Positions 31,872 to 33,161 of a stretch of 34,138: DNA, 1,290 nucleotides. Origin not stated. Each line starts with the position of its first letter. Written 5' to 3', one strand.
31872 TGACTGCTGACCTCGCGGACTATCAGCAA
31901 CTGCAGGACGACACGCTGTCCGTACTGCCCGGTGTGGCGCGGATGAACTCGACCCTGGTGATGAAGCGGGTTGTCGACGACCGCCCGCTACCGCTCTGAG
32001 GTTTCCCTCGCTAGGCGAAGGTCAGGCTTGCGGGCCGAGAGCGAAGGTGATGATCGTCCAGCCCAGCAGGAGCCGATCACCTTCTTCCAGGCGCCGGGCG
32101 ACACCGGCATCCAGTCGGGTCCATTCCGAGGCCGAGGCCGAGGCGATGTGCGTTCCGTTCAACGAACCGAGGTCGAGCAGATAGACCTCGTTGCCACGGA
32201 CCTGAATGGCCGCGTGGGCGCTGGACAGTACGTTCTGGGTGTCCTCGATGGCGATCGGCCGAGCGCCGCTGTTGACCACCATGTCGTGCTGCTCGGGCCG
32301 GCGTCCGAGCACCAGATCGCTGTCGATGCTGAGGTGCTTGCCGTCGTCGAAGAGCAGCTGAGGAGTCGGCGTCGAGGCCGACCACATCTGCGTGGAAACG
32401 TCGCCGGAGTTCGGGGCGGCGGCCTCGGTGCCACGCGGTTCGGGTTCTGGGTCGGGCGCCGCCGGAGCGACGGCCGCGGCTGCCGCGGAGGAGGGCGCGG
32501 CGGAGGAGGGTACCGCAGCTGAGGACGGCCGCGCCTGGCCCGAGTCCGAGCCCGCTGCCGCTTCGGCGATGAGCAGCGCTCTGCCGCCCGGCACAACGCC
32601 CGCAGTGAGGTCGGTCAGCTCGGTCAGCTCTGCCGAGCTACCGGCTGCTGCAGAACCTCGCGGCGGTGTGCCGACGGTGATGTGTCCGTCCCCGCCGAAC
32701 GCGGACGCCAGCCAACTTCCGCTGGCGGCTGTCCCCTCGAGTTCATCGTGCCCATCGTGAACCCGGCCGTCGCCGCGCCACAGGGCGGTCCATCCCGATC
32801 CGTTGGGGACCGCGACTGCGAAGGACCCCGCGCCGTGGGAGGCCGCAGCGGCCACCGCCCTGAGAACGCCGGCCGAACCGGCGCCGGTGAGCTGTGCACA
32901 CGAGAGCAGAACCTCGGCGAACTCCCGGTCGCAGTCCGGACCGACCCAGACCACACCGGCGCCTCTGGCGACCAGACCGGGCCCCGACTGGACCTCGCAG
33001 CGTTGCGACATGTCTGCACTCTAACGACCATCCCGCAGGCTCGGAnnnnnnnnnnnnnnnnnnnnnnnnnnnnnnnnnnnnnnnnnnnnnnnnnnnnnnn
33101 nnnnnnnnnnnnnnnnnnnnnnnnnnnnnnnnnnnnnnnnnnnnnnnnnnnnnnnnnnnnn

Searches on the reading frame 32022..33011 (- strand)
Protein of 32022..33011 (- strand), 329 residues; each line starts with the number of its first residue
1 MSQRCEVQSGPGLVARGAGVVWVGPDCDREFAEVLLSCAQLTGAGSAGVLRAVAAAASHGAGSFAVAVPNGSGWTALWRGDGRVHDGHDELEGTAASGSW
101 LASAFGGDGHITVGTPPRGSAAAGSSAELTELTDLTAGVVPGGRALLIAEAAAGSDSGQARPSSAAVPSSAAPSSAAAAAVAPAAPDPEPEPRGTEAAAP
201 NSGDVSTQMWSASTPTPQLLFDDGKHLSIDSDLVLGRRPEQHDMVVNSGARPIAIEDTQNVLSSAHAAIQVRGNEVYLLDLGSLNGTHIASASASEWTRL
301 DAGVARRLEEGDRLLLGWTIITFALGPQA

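Call 73: search_protein_families(library=pfam, proteins=[window:32022-33011:-], max_evalue=0.001)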
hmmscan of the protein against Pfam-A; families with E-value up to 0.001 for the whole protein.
window:32022-33011:- (329 aa): 1 family
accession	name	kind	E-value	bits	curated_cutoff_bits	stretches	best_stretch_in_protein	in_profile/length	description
PF00498.31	FHA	-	5.5e-08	33.6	20.7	1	234-317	2-67/67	FHA domain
